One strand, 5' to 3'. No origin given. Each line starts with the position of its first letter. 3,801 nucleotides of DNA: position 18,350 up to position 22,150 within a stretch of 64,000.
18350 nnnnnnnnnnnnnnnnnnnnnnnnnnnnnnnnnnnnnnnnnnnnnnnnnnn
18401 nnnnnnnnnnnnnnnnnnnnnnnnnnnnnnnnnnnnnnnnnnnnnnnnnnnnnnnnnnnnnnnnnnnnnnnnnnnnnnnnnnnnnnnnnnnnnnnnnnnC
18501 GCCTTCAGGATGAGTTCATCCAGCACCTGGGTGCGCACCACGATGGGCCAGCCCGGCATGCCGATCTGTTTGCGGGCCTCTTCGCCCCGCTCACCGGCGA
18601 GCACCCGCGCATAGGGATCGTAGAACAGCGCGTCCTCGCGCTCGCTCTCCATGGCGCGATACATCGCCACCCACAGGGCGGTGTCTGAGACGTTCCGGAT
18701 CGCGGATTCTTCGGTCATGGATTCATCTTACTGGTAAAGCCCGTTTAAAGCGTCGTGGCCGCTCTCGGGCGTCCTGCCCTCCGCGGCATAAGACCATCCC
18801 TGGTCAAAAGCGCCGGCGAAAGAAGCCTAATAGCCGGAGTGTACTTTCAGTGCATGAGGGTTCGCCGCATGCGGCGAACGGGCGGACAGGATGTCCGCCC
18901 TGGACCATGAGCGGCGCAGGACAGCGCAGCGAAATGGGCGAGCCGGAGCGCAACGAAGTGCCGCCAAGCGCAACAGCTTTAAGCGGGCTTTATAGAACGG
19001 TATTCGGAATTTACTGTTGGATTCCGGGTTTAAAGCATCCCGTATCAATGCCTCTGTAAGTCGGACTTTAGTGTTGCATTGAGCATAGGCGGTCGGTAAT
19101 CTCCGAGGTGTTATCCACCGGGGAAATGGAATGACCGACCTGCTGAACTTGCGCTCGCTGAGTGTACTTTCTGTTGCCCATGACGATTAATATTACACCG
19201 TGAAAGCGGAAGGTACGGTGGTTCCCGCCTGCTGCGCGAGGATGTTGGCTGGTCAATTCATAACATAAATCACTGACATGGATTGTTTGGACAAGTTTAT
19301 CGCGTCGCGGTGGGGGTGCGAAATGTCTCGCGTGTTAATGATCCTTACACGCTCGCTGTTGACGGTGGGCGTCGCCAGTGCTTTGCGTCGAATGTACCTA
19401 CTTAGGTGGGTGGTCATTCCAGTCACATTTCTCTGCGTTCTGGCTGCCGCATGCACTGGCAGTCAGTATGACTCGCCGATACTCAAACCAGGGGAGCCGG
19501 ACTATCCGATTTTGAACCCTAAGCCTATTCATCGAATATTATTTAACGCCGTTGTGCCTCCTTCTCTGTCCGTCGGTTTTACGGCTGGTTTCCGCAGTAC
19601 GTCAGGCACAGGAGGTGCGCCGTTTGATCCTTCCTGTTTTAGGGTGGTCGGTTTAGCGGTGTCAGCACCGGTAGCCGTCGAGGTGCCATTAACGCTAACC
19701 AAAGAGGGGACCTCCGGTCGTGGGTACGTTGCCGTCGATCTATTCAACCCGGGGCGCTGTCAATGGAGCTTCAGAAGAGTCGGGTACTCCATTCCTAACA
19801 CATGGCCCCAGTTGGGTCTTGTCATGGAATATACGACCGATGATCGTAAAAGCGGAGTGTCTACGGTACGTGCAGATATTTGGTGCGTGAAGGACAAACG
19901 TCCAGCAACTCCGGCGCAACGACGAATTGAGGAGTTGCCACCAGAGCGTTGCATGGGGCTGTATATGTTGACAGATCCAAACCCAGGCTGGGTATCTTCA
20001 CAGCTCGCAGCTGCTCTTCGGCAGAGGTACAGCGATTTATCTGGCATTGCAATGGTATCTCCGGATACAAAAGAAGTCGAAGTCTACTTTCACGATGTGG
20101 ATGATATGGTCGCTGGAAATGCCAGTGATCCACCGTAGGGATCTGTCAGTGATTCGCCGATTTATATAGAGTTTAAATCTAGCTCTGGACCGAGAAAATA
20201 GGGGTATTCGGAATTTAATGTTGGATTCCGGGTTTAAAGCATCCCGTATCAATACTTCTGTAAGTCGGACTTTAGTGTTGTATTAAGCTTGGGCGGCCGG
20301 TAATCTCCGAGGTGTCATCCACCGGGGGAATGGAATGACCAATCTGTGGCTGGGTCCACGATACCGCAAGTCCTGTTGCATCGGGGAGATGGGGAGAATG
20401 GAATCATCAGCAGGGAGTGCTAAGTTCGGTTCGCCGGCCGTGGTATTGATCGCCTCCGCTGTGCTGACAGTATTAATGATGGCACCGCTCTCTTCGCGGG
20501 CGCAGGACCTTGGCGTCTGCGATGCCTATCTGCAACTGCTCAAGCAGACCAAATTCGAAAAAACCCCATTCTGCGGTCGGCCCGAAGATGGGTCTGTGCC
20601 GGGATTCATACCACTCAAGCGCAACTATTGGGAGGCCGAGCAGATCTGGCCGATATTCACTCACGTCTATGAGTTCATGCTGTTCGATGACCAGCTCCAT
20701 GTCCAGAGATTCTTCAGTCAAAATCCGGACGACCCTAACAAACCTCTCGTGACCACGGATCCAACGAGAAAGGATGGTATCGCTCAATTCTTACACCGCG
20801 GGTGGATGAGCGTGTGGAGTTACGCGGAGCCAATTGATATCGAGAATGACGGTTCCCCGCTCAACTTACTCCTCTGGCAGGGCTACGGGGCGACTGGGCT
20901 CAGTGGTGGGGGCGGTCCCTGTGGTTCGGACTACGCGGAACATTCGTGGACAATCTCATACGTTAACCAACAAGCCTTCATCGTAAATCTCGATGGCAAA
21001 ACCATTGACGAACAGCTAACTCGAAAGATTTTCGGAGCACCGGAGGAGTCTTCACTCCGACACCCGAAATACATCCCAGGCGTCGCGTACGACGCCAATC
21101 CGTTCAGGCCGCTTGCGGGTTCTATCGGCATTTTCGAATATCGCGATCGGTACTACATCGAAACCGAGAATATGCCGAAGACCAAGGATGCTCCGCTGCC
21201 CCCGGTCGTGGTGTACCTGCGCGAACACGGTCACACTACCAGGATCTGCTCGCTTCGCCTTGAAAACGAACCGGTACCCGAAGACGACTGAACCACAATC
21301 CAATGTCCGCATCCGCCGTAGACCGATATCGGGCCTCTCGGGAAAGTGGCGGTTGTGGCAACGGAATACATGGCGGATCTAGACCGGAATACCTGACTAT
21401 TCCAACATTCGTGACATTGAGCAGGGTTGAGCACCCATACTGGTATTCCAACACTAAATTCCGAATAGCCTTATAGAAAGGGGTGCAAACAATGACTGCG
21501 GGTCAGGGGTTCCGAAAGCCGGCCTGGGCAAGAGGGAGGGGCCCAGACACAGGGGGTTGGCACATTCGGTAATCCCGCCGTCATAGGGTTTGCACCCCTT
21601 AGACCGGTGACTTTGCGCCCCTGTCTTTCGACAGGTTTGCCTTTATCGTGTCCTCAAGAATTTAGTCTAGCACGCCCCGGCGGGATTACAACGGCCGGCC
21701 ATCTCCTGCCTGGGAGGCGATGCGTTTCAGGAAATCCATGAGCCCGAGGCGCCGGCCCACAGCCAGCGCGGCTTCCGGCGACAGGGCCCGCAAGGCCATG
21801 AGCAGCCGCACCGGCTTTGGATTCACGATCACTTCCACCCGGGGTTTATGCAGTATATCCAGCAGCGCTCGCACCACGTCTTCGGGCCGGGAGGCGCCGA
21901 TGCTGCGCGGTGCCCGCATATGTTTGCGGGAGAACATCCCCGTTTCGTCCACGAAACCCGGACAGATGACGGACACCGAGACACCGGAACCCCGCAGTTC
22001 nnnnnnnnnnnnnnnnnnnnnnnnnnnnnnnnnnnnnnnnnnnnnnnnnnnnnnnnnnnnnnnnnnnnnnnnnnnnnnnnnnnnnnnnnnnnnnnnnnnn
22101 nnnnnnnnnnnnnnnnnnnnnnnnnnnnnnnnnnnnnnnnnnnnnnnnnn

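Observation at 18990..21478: Transposase-less 2.47-kb cargo element bounded by 23-bp inverted repeats and an 8-bp target-site duplication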

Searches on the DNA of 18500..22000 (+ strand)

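Call 7: search_rna_families(source=window, start=18500, end=22000, threshold=evalue, max_evalue=1)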
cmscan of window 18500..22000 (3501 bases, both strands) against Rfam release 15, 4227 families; matches with E-value up to 1: 1.
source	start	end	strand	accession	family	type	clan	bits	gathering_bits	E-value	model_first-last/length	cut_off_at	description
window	21565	21651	-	RF01051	c-di-GMP-I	Cis-reg; riboswitch;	CL00126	91.3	35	3.8e-18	1-87/87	no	c-di-GMP-I riboswitch aptamer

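Call 23: search_dna_similar(query=window:18990-19145:+, collection=plasmids, mode=distant, max_evalue=10, max_rows=30)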
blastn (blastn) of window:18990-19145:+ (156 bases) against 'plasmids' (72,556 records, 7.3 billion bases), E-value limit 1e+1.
Records with a match: 4; places in all: 4; records where one place covers at least 80% of the query: 0.
Best place of each record, by identity: >=99% 4.
By first word of the organism name: Shinella 4.
By predicted mobility (MOB-suite, as given by PLSDB): non-mobilizable 4.
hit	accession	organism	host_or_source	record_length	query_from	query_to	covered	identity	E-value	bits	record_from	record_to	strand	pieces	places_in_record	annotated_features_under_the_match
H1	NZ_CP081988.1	Shinella oryzae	cell culture,rhizosphere soil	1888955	133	153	13%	100.0%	2e+0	39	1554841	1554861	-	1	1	none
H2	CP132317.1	Shinella sumterensis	Homo sapiens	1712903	133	153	13%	100.0%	2e+0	39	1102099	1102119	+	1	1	amino acid ABC transporter ATP-binding protein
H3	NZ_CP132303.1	Shinella sumterensis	Homo sapiens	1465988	133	153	13%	100.0%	2e+0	39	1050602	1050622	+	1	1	none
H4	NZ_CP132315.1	Shinella oryzae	Homo sapiens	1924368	133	153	13%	100.0%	2e+0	39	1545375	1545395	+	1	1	none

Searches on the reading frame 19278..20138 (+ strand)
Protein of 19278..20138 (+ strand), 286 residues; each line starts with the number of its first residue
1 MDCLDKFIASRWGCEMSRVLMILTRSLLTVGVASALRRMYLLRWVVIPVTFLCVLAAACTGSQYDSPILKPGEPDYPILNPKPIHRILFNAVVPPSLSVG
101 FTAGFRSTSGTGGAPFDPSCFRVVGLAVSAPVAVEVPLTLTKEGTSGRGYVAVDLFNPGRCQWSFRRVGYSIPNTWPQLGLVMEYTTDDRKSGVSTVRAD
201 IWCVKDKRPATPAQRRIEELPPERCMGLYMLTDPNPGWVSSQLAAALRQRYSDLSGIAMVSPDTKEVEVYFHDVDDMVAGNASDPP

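Call 6: search_protein_families(library=pfam, proteins=[window:19278-20138:+], max_evalue=0.1)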
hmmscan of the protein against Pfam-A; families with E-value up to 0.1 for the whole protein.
window:19278-20138:+ (286 aa): 0 families

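Call 24: find_homologous_proteins(query=window:19323-20138:+)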
Query window:19323-20138:+: 1878 candidates shared short words with the query, none scored E <= 0.001.

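Call 45: search_protein_representatives(protein=window:19395-20138:+)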
Query: 247 residues. Proteins with E-value up to 0.001 (for the whole library): 211; up to 1e-10: 78; up to 1e-30: 5. The best 150 are listed.
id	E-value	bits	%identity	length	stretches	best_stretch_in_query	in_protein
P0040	2.9e-42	161.3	41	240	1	12-239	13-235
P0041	3.6e-35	138.1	38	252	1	8-240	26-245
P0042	1.6e-33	132.6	42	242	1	16-238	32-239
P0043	1.7e-31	126.0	100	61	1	187-247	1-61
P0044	2.8e-31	125.3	37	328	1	3-242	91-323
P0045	1.1e-29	120.1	40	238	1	13-194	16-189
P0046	1.5e-28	116.3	36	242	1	8-237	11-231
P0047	3.2e-27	112.0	37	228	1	18-236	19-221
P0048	2.8e-26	108.9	35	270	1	16-240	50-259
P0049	1.8e-25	106.3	32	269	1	7-236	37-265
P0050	3.9e-25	105.1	40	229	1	6-235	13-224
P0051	7.2e-25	104.3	35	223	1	10-237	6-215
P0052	9.2e-25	103.9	35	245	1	29-240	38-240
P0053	2.3e-24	102.6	38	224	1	11-238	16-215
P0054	2.4e-24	102.6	33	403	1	8-236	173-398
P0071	1.2e-18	83.8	31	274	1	8-236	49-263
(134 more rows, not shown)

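Call 51: find_homologous_proteins(query=A5)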
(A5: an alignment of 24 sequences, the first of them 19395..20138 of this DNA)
Query A5 (24 sequences) (247 aa, profile of the alignment): 1 proteins with E <= 0.001 among 8000 candidates.
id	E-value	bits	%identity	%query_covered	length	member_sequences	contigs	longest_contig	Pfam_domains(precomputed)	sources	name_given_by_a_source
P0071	1.2e-70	255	28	94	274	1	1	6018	-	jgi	jgi:hypothetical protein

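Call 52: search_protein_families(library=ncbifam, proteins=[window:19395-20138:+], max_evalue=0.1)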
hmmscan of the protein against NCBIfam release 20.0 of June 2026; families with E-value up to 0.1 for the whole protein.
window:19395-20138:+ (247 aa): 0 families

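Call 67: predict_structure(alignment_id=A5)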
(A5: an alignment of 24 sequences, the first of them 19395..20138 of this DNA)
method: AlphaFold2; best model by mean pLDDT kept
length: 247 residues; sequences in the alignment: 24
mean_pLDDT: 89.0   pTM: 0.82
mean pLDDT of the five models: 89.0, 88.4, 87.0, 86.7, 86.4
residues with pLDDT >= 90: 161; 70-90: 64; 50-70: 19; < 50: 3
segments of 3 or more residues with pLDDT < 50: 245-247
pLDDT, mean of each block of 10 residues (from residue 1): 80 85 81 96 98 95 94 75 91 97 97 97 96 90 92 91 90 69 87 87 92 92 97 92 53
secondary structure, 60 per line:
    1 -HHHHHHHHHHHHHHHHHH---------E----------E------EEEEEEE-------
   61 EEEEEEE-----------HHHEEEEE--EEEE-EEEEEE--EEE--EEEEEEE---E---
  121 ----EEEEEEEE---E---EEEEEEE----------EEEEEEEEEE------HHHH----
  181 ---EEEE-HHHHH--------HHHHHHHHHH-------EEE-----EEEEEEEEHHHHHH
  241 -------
elements in order: H2-19 E47-53 E61-67 E82-86 E89-92 E94-99 E102-104 E107-113 E125-132 E140-146 E157-166 H173-176 E184-187 H189-193 H202-211 E219-221 E227-234 H235-240

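Call 72: find_encoding_contigs(protein=P0043, flank=6000, max_places=6)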
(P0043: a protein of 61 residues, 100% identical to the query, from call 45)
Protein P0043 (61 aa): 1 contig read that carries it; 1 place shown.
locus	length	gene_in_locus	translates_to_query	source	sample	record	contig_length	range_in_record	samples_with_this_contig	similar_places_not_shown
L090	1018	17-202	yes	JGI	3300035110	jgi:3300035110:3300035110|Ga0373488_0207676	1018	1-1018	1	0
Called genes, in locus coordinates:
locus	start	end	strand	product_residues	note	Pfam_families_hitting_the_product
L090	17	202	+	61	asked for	-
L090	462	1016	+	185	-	?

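Call 74: fold_search(model_id=the predicted structure, library=pdb)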
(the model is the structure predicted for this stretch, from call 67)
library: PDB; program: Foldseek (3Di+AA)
matches with E <= 10: 493; with E <= 0.001: 0
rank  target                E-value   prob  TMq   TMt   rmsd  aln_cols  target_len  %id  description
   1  3waj                  1.2e-01  0.30  0.17  0.06   6.5       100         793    4  Crystal structure of the Archaeoglobus fulgidus oligosaccharyltransferase (O29867_ARCFU) complex with Zn and sulfate (released 2013-10-30)
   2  1eo2_B                1.3e-01  0.20  0.20  0.20  11.8       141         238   13  CRYSTAL STRUCTURE OF ACINETOBACTER SP. ADP1 PROTOCATECHUATE 3,4-DIOXYGENASE (released 2000-08-09)
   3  4qrr_D                2.4e-01  0.05  0.13  0.14  22.0       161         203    7  Crystal Structure of HLA B*3501-IPS in complex with a Delta-Beta TCR, clone 12 TCR (released 2014-12-10)
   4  3pay_A                2.5e-01  0.14  0.15  0.13  10.0       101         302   10  Crystal structure of a putative adhesin (BACOVA_04077) from Bacteroides ovatus at 2.50 A resolution (released 2010-11-10)
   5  9yh9_B                2.5e-01  0.13  0.20  0.25  10.3       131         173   16  Crystal structure of a phage catechol 1,2-dioxygenase identified from a soil metagenomic survey (released 2025-10-08)
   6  5gmy_A                2.7e-01  0.20  0.16  0.06   6.7       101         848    6  Crystal structure of the Archaeoglobus fulgidus oligosaccharyltransferase (O29867_ARCFU) tethered with an acceptor pep (released 2017-02-01)
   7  4who_B                2.7e-01  0.11  0.14  0.14  11.3       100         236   10  Resting Protocatechuate 3,4-dioxygenase (pseudomonas putida) at pH 8.5 (released 2014-12-31)
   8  7qm2_D                2.9e-01  0.21  0.16  0.23   7.8        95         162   14  Crystal structure of the PP1/PTG/beta-cyclodextrin ternary complex (released 2022-11-02)
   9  2buv_B                2.9e-01  0.12  0.19  0.19  10.2       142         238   13  Crystal Structure Of Protocatechuate 3,4-Dioxygenase from Acinetobacter Sp. ADP1 Mutant R457S in Complex with Protocat (released 2006-09-04)
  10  8r2v_A                2.9e-01  0.10  0.21  0.18  14.3       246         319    9  Crystal structure of hydroxyquinol-1,2-dioxygenase from Gelatoporia subvermispora (GsHDX1) (released 2024-11-13)
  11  3wak                  3.0e-01  0.44  0.20  0.07   6.2        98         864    5  Crystal structure of the Archaeoglobus fulgidus oligosaccharyltransferase (O29867_ARCFU) in the apo form (released 2013-10-30)
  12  5cim_B                3.2e-01  0.14  0.16  0.07  12.4       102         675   18  Structure of Mycobacterium thermoresistibile GlgE in complex with maltose (cocrystallisation with maltose-1-phosphate) (released 2015-12-09)
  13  4who_D                3.2e-01  0.09  0.12  0.13  11.6        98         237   11  Resting Protocatechuate 3,4-dioxygenase (pseudomonas putida) at pH 8.5 (released 2014-12-31)
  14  2zyi_A                3.2e-01  0.04  0.16  0.10  18.0       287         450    8  A. Fulgidus lipase with fatty acid fragment and calcium (released 2009-06-16)
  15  4ilv_A                3.4e-01  0.14  0.19  0.26   9.1       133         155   18  Structure of the dioxygenase domain of SACTE_2871, a novel dioxygenase carbohydrate-binding protein fusion from the ce (released 2013-05-15)
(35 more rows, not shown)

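Call 92: find_encoding_contigs(protein=P0071, flank=5000, max_places=3)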
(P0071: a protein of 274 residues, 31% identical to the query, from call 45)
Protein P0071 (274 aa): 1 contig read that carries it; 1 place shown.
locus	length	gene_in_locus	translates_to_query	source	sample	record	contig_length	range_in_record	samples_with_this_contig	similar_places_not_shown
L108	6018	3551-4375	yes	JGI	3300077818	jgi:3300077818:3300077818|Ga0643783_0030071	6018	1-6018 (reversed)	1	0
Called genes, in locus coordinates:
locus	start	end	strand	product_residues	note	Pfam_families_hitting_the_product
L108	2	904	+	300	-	PF13180:PDZ_2 (weak), PF17820:PDZ_6 (weak)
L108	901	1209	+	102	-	-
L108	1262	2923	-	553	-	PF09286:Pro-kuma_activ, PF00082:Peptidase_S8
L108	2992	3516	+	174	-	-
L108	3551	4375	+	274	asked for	-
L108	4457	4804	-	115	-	-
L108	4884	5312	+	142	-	-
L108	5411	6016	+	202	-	?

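Call 93: find_encoding_contigs(protein=P0040, flank=5000, max_places=3)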
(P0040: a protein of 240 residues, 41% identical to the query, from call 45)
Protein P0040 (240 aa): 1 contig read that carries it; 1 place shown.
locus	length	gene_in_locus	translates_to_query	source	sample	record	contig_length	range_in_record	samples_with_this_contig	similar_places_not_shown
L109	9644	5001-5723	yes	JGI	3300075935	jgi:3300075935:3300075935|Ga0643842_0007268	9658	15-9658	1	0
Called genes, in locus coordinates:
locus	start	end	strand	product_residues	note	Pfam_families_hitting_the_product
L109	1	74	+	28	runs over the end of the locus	?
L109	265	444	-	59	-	-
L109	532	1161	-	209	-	PF00072:Response_reg, PF00196:GerE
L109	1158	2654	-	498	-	PF03707:MHYT, PF00512:HisKA (weak), PF02518:HATPase_c, PF14501:HATPase_c_5 (weak)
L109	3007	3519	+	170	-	-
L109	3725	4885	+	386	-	-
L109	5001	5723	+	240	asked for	-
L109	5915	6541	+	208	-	-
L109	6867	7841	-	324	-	-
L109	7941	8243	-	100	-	-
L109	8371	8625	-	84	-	-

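Call 96: search_protein_families(library=padloc, proteins=[window:19395-20138:+], max_evalue=0.1)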
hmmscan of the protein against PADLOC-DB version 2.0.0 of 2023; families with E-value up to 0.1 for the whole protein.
window:19395-20138:+ (247 aa): 0 families

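Call 98: search_solved_structures(query=A5, max_evalue=1)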
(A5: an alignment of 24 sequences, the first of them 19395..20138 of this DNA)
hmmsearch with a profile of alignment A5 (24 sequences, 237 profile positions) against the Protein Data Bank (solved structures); distinct sequences matched with E-value up to 1: 0.
